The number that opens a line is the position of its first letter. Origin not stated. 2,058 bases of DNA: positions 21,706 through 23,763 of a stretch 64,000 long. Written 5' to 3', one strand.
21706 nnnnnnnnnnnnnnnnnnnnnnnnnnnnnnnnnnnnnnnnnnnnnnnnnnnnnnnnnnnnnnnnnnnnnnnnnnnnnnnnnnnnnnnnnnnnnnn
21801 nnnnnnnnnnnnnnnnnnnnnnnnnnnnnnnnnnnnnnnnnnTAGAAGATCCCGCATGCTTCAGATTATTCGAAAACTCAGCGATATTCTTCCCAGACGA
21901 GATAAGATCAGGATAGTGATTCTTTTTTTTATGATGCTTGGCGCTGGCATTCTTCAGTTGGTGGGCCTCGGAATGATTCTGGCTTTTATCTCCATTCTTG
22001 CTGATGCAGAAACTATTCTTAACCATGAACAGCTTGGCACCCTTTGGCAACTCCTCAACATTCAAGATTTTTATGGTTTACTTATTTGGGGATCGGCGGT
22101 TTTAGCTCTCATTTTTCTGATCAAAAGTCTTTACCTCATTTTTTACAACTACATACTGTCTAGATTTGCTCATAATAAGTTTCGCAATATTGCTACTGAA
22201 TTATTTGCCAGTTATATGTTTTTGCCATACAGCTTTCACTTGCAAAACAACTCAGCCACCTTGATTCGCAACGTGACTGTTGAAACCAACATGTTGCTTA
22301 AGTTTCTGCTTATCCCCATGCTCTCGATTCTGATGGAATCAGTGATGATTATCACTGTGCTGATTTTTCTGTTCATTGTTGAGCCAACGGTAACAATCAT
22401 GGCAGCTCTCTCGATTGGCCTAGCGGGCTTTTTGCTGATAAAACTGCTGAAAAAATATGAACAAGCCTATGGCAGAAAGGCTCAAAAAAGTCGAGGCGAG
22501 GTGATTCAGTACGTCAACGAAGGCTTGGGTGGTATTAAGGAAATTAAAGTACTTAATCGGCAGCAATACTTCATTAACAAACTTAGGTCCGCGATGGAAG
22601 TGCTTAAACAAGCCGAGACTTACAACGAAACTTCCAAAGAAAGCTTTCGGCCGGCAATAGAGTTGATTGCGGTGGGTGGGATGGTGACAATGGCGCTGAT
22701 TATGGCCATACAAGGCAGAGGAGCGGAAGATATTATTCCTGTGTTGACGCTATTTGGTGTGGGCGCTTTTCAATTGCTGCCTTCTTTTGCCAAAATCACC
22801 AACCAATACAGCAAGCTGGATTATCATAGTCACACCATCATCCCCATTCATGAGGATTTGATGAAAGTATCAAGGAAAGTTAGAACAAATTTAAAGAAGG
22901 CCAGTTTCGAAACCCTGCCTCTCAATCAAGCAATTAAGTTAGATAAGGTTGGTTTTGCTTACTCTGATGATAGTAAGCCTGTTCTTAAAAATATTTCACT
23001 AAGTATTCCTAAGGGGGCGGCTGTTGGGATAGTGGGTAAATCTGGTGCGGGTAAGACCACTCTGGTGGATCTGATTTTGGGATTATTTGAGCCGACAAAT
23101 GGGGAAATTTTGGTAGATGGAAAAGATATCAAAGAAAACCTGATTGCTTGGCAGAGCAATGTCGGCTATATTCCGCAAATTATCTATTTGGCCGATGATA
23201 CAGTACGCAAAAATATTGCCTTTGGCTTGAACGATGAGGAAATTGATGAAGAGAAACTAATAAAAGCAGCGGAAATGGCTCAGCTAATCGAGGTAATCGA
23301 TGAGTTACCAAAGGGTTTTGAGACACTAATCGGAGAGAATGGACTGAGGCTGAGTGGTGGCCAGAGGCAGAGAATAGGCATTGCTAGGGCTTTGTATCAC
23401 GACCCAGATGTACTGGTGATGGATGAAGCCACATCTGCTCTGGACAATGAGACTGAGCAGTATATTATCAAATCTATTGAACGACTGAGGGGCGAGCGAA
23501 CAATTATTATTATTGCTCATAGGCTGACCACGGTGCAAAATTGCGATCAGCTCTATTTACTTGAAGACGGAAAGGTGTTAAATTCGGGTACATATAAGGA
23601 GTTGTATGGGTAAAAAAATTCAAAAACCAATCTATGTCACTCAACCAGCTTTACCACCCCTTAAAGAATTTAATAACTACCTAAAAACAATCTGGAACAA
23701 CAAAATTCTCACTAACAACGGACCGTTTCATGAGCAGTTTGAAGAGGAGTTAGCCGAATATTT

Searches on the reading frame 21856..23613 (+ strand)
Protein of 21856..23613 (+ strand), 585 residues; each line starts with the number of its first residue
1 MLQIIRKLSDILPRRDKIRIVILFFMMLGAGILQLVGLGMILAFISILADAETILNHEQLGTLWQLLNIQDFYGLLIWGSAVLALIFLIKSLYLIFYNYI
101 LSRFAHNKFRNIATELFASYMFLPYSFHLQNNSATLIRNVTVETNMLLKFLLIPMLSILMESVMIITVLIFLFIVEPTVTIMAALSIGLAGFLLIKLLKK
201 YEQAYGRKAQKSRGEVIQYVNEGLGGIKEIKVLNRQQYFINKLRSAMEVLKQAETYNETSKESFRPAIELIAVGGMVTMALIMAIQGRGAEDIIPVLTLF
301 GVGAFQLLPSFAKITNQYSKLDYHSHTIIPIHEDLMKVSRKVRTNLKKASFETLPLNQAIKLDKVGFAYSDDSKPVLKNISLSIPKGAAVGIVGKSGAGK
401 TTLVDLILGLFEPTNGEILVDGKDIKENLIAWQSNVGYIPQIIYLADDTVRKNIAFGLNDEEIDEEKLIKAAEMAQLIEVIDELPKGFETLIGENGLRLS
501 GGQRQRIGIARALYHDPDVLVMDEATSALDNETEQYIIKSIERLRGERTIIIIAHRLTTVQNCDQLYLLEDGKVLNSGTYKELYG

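Call 5: search_protein_families(library=pfam, proteins=[window:21856-23613:+], max_evalue=0.01)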
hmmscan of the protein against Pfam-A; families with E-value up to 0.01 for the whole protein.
window:21856-23613:+ (585 aa): 6 families
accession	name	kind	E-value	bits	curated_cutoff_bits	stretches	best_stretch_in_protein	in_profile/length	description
PF00005.33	ABC_tran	-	3.1e-32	112.5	25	1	377-527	1-137/137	ABC transporter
PF00664.28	ABC_membrane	-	3.2e-18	66.8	28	1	27-281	11-244/274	ABC transporter transmembrane region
PF02463.25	SMC_N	-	3.9e-07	30.2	40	1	457-568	112-210/220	RecF/RecN/SMC N terminal domain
PF13555.12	AAA_29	-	0.001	19.2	27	1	386-415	22-50/61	P-loop containing region of AAA domain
PF03308.22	MeaB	-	0.0019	17.7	23.1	0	367-407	12-53/273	Methylmalonyl Co-A mutase-associated GTPase MeaB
PF20720.3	nSTAND3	-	0.0088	16.2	27.2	0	390-449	20-74/155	Novel STAND NTPase 3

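Call 21: find_related_loci(query=window:21856-23613:+, collection=metagenome_contigs, flank=10000)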
Query window:21856-23613:+ (585 aa) in metagenome_contigs; peptide patterns used: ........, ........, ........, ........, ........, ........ (x = any residue, [..] = any of these).
208 stretches matched a pattern; 13 encode a relative of the query (tblastn E <= 1e-3); 13 distinct loci.
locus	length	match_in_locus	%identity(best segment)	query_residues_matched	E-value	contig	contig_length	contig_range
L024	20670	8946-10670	33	6-583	2e-106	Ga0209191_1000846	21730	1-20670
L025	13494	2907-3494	34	376-575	2e-22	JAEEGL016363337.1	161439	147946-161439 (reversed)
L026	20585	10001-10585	30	376-574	2e-20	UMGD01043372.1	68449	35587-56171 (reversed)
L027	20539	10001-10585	31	376-574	3e-20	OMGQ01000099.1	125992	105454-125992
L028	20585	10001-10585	30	376-574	1e-19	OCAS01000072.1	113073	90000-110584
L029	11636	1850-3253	29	345-576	1e-19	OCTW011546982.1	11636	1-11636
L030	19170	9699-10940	30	362-578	4e-17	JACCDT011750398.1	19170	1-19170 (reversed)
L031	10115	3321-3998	30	355-584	2e-16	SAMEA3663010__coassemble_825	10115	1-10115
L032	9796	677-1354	29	355-584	5e-16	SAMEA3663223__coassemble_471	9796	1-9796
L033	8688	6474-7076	26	376-575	6e-14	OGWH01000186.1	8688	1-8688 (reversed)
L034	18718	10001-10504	29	374-554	2e-13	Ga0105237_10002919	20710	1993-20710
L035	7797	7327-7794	30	355-517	2e-11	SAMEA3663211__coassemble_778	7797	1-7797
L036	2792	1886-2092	32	372-441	1e-4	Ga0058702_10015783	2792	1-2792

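Call 22: find_homologous_proteins(query=window:21856-23613:+, max_evalue=1e-40)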
Query window:21856-23613:+ (585 aa): 3395 proteins with E <= 1e-40 among 8000 candidates; the best 120 are listed.
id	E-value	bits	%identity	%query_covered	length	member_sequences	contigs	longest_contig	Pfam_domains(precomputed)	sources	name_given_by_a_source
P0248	0.0e+0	1259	100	100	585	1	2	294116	PF00005.34,PF02463.26,PF00664.29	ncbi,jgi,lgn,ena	-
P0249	9.1e-273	924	71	100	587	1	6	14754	PF00005.34,PF02463.26,PF00664.29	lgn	-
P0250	2.0e-267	906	70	100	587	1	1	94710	PF00005.34,PF02463.26,PF00664.29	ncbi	-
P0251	1.6e-250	851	67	98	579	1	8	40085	PF00005.34,PF02463.26,PF00664.29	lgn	-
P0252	3.3e-199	681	53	100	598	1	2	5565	PF00005.34,PF02463.26,PF00664.29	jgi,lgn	-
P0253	3.8e-192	658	51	100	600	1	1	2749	PF00005.34,PF02463.26,PF00664.29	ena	-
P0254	6.8e-188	644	51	100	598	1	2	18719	PF00005.34,PF02463.26,PF00664.29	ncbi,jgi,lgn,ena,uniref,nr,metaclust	ncbi:MAG: ABC transporter ATP-binding protein [Candidatus Kerfeldbacteria bacterium CG08_land_8_20_1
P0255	1.6e-187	643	51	100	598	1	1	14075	PF00005.34,PF02463.26,PF00664.29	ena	-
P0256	5.2e-187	641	51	100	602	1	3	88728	PF00005.34,PF02463.26,PF00664.29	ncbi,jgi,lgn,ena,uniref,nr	ncbi:MAG: ABC transporter ATP-binding protein [Candidatus Kerfeldbacteria bacterium CG_4_10_14_0_8_u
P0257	4.9e-183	628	50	100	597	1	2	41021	PF00005.34,PF02463.26,PF00664.29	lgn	-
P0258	1.6e-182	626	50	100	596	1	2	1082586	PF00005.34,PF02463.26,PF00664.29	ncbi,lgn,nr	ncbi:MAG: ABC transporter ATP-binding protein [Candidatus Nomurabacteria bacterium]|nr:MAG: ABC tran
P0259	1.6e-180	620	49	98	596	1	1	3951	PF00005.34,PF02463.26,PF00664.29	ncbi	-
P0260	2.9e-178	612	47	100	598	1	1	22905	PF00005.34,PF02463.26,PF00664.29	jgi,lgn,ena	-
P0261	4.9e-178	611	46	99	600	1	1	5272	PF00005.34,PF02463.26,PF00664.29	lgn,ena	-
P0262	1.7e-177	610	48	99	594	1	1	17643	PF00005.34,PF02463.26,PF00664.29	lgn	-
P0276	8.4e-173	594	63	72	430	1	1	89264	PF00005.34,PF02463.26,PF00664.29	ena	-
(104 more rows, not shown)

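Call 23: find_encoding_contigs(protein=P0250, flank=10000, max_places=2)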
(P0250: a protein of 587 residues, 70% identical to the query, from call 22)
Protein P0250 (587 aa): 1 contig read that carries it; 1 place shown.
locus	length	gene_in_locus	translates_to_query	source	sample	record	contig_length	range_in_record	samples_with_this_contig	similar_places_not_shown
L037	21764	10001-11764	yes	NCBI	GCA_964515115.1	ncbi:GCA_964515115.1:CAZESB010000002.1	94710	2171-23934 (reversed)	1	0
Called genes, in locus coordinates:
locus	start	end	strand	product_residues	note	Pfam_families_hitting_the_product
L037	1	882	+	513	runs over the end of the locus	-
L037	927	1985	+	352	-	-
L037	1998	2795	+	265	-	PF00535:Glycos_transf_2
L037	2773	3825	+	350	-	PF13439:Glyco_transf_4, PF00534:Glycos_transf_1, PF13692:Glyco_trans_1_4, PF20706:GT4-conflict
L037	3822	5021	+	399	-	PF04188:Mannosyl_trans2, PF13231:PMT_2 (weak)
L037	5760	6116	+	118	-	PF01370:Epimerase (weak), PF16363:GDP_Man_Dehyd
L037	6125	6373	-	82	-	PF13744:HTH_37 (weak), PF13560:HTH_31, PF12844:HTH_19 (weak), PF01381:HTH_3, PF13443:HTH_26 (weak)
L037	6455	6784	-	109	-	PF05973:Gp49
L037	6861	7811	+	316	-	PF01073:3Beta_HSD, PF01370:Epimerase, PF02719:Polysacc_synt_2, PF04321:RmlD_sub_bind, PF08659:KR (weak), PF13460:NAD_binding_10 (weak), PF16363:GDP_Man_Dehyd, PF07993:NAD_binding_4, +1 more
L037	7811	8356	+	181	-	PF00583:Acetyltransf_1, PF13673:Acetyltransf_10 (faint), PF13508:Acetyltransf_7, PF08445:FR47 (weak)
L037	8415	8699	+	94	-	-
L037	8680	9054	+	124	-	PF01850:PIN (weak), PF13470:PIN_3 (weak)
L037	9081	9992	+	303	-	PF00535:Glycos_transf_2, PF10111:Glyco_tranf_2_2 (weak)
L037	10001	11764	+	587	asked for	PF00664:ABC_membrane, PF00005:ABC_tran, PF02463:SMC_N (weak)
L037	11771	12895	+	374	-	PF00155:Aminotran_1_2 (weak), PF01041:DegT_DnrJ_EryC1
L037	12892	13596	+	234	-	PF08889:WbqC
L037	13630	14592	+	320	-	-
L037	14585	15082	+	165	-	PF13302:Acetyltransf_3, PF13420:Acetyltransf_4, PF13523:Acetyltransf_8, PF00583:Acetyltransf_1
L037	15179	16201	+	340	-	PF00535:Glycos_transf_2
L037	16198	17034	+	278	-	PF13489:Methyltransf_23, PF08241:Methyltransf_11, PF08242:Methyltransf_12, PF01209:Ubie_methyltran (weak), PF13649:Methyltransf_25, PF13847:Methyltransf_31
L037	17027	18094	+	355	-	PF00535:Glycos_transf_2, PF10111:Glyco_tranf_2_2 (faint), PF13641:Glyco_tranf_2_3 (weak), PF13506:Glyco_transf_21 (faint), PF13632:Glyco_trans_2_3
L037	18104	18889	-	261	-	PF01163:RIO1 (weak)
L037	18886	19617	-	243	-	PF13489:Methyltransf_23, PF13847:Methyltransf_31, PF08241:Methyltransf_11, PF08242:Methyltransf_12, PF13649:Methyltransf_25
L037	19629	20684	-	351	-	PF13439:Glyco_transf_4, PF20706:GT4-conflict (weak), PF00534:Glycos_transf_1, PF13692:Glyco_trans_1_4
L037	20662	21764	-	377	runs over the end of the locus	PF13439:Glyco_transf_4, PF13579:Glyco_trans_4_4, PF20706:GT4-conflict, PF00534:Glycos_transf_1, PF13692:Glyco_trans_1_4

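Call 24: find_encoding_contigs(protein=P0251, flank=10000, max_places=2)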
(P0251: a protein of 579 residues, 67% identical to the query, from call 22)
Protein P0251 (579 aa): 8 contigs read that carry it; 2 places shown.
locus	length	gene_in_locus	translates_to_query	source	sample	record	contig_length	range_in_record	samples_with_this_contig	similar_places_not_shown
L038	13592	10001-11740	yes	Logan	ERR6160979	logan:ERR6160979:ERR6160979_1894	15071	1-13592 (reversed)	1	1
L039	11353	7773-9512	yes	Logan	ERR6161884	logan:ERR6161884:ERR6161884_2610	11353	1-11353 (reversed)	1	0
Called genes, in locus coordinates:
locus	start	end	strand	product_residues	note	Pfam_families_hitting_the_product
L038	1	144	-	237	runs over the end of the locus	PF00535:Glycos_transf_2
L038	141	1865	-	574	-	PF10131:PTPS_related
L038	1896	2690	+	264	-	PF00535:Glycos_transf_2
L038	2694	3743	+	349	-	PF13439:Glyco_transf_4, PF13579:Glyco_trans_4_4 (weak), PF00534:Glycos_transf_1, PF13692:Glyco_trans_1_4, PF20706:GT4-conflict (weak)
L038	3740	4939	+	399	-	-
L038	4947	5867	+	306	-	PF01073:3Beta_HSD, PF01370:Epimerase, PF02719:Polysacc_synt_2, PF04321:RmlD_sub_bind, PF05368:NmrA, PF13460:NAD_binding_10, PF16363:GDP_Man_Dehyd, PF07993:NAD_binding_4, +1 more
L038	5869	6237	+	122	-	-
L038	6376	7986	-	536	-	-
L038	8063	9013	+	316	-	PF01073:3Beta_HSD, PF01370:Epimerase, PF02719:Polysacc_synt_2, PF04321:RmlD_sub_bind, PF13460:NAD_binding_10 (weak), PF16363:GDP_Man_Dehyd, PF07993:NAD_binding_4 (weak)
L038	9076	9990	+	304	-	PF00535:Glycos_transf_2, PF10111:Glyco_tranf_2_2 (weak)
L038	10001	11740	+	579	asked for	PF00664:ABC_membrane, PF00005:ABC_tran, PF02463:SMC_N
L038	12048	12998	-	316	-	PF00535:Glycos_transf_2, PF10111:Glyco_tranf_2_2, PF13641:Glyco_tranf_2_3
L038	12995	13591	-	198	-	?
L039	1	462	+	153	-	?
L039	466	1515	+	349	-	PF13439:Glyco_transf_4, PF13579:Glyco_trans_4_4 (weak), PF00534:Glycos_transf_1, PF13692:Glyco_trans_1_4, PF20706:GT4-conflict (weak)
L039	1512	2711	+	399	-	-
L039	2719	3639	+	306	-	PF01073:3Beta_HSD, PF01370:Epimerase, PF02719:Polysacc_synt_2, PF04321:RmlD_sub_bind, PF05368:NmrA, PF13460:NAD_binding_10, PF16363:GDP_Man_Dehyd, PF07993:NAD_binding_4, +1 more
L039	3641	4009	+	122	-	-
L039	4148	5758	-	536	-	-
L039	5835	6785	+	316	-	PF01073:3Beta_HSD, PF01370:Epimerase, PF02719:Polysacc_synt_2, PF04321:RmlD_sub_bind, PF13460:NAD_binding_10 (weak), PF16363:GDP_Man_Dehyd, PF07993:NAD_binding_4 (weak)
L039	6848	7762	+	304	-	PF00535:Glycos_transf_2, PF10111:Glyco_tranf_2_2 (weak)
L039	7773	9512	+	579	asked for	PF00664:ABC_membrane, PF00005:ABC_tran, PF02463:SMC_N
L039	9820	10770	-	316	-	PF00535:Glycos_transf_2, PF10111:Glyco_tranf_2_2, PF13641:Glyco_tranf_2_3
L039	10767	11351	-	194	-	?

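Call 25: find_encoding_contigs(protein=P0276, flank=10000, max_places=2)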
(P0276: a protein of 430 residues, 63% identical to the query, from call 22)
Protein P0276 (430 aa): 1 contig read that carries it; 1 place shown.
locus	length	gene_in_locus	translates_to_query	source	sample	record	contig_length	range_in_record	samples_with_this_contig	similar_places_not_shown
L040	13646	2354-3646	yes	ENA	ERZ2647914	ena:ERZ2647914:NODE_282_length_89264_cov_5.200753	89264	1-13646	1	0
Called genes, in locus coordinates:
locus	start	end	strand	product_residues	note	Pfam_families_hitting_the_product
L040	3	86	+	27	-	?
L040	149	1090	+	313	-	PF00535:Glycos_transf_2, PF10111:Glyco_tranf_2_2 (weak)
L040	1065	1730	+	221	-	PF05050:Methyltransf_21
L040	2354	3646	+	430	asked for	PF00664:ABC_membrane, PF00005:ABC_tran, PF02463:SMC_N (weak)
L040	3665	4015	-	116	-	-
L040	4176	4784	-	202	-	-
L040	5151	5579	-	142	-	-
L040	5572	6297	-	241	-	PF05401:NodS (weak), PF13489:Methyltransf_23, PF13847:Methyltransf_31, PF08241:Methyltransf_11, PF08242:Methyltransf_12, PF13649:Methyltransf_25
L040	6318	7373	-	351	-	PF13439:Glyco_transf_4, PF20706:GT4-conflict, PF00534:Glycos_transf_1, PF13692:Glyco_trans_1_4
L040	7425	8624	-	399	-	PF13439:Glyco_transf_4, PF13579:Glyco_trans_4_4, PF13477:Glyco_trans_4_2 (weak), PF20706:GT4-conflict (weak), PF00534:Glycos_transf_1, PF13692:Glyco_trans_1_4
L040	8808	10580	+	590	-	-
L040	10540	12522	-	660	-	PF13231:PMT_2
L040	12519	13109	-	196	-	-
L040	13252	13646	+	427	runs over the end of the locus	PF01943:Polysacc_synt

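Call 29: find_encoding_contigs(protein=P0249, flank=10000, max_places=3)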
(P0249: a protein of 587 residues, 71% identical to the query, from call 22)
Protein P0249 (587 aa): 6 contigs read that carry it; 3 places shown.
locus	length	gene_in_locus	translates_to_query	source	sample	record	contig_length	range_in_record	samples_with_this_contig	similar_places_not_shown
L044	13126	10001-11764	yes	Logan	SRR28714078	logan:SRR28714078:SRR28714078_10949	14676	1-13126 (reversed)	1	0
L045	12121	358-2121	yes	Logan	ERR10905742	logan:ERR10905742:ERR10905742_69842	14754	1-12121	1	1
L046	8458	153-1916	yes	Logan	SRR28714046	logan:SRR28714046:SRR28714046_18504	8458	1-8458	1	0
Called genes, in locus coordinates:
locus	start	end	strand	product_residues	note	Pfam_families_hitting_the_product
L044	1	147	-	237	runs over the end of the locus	PF00535:Glycos_transf_2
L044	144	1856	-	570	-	PF10131:PTPS_related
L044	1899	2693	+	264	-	PF00535:Glycos_transf_2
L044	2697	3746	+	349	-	PF13439:Glyco_transf_4, PF13579:Glyco_trans_4_4 (weak), PF00534:Glycos_transf_1, PF13692:Glyco_trans_1_4, PF20706:GT4-conflict (weak)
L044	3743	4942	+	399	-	-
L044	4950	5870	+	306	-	PF01073:3Beta_HSD, PF01370:Epimerase, PF02719:Polysacc_synt_2, PF04321:RmlD_sub_bind, PF05368:NmrA, PF13460:NAD_binding_10, PF16363:GDP_Man_Dehyd, PF07993:NAD_binding_4, +1 more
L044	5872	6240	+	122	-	-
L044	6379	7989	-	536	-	-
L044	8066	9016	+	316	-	PF01073:3Beta_HSD, PF01370:Epimerase, PF02719:Polysacc_synt_2, PF04321:RmlD_sub_bind, PF13460:NAD_binding_10 (weak), PF16363:GDP_Man_Dehyd, PF07993:NAD_binding_4 (weak)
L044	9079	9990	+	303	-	PF00535:Glycos_transf_2, PF10111:Glyco_tranf_2_2 (weak)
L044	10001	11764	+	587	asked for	PF00664:ABC_membrane, PF02463:SMC_N (faint), PF00005:ABC_tran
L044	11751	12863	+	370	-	PF01041:DegT_DnrJ_EryC1, PF00155:Aminotran_1_2 (weak), PF01053:Cys_Met_Meta_PP (faint)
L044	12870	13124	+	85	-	?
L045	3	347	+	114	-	?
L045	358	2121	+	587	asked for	PF00664:ABC_membrane, PF02463:SMC_N (faint), PF00005:ABC_tran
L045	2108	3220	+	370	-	PF01041:DegT_DnrJ_EryC1, PF00155:Aminotran_1_2 (weak), PF01053:Cys_Met_Meta_PP (faint)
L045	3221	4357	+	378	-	PF02655:ATP-grasp_3 (weak)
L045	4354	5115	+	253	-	PF13489:Methyltransf_23 (faint), PF08242:Methyltransf_12 (faint)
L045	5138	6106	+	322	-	PF00535:Glycos_transf_2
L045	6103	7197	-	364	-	PF13439:Glyco_transf_4, PF13579:Glyco_trans_4_4 (weak), PF20706:GT4-conflict, PF00534:Glycos_transf_1, PF13692:Glyco_trans_1_4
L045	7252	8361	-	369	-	PF13439:Glyco_transf_4 (weak), PF00534:Glycos_transf_1, PF13692:Glyco_trans_1_4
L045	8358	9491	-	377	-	PF13439:Glyco_transf_4, PF13579:Glyco_trans_4_4, PF20706:GT4-conflict, PF00534:Glycos_transf_1, PF13692:Glyco_trans_1_4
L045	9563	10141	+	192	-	-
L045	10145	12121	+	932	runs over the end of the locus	PF13231:PMT_2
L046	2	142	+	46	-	?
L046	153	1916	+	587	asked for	PF00664:ABC_membrane, PF02463:SMC_N (faint), PF00005:ABC_tran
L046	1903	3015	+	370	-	PF01041:DegT_DnrJ_EryC1, PF00155:Aminotran_1_2 (weak), PF01053:Cys_Met_Meta_PP (faint)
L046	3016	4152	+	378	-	PF02655:ATP-grasp_3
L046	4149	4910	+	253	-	PF13489:Methyltransf_23 (faint), PF08242:Methyltransf_12 (faint)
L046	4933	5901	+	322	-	PF00535:Glycos_transf_2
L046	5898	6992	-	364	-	PF13439:Glyco_transf_4, PF13579:Glyco_trans_4_4 (weak), PF20706:GT4-conflict, PF00534:Glycos_transf_1, PF13692:Glyco_trans_1_4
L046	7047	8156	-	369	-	PF13439:Glyco_transf_4 (weak), PF00534:Glycos_transf_1, PF13692:Glyco_trans_1_4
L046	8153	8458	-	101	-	?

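Call 59: search_protein_families(library=pfam, proteins=[L037:12892-13596:+, L037:13630-14592:+, L045:3221-4357:+, L045:4354-5115:+], max_evalue=0.001)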
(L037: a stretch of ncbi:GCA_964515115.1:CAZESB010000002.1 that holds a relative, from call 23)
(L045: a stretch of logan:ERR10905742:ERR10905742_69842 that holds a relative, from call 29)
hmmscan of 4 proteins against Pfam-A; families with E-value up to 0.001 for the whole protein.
L037:12892-13596:+ (234 aa): 1 family
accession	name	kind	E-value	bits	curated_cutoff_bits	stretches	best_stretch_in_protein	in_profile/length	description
PF08889.16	WbqC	-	1.9e-68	231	21.3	1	7-225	1-217/218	WbqC-like protein family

L037:13630-14592:+ (320 aa): 0 families

L045:3221-4357:+ (378 aa): 2 families
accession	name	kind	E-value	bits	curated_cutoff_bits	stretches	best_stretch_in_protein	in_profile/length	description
PF02655.19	ATP-grasp_3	-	3.4e-07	30.9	23.2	1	124-284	1-159/160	ATP-grasp domain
PF02786.22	CPSase_L_D2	-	0.00034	20.6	19.8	1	211-282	104-180/211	Carbamoyl-phosphate synthase L chain, ATP binding domain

L045:4354-5115:+ (253 aa): 3 families
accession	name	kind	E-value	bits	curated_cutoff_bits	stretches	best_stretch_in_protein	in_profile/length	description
PF08242.18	Methyltransf_12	-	1.8e-05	25.9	30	1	64-142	1-79/98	Methyltransferase domain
PF13489.12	Methyltransf_23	-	2.8e-05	24.3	27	1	54-142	15-96/164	Methyltransferase domain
PF08003.17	Methyltransf_9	-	0.00015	21.3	23.8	1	40-139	94-194/315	Protein of unknown function (DUF1698)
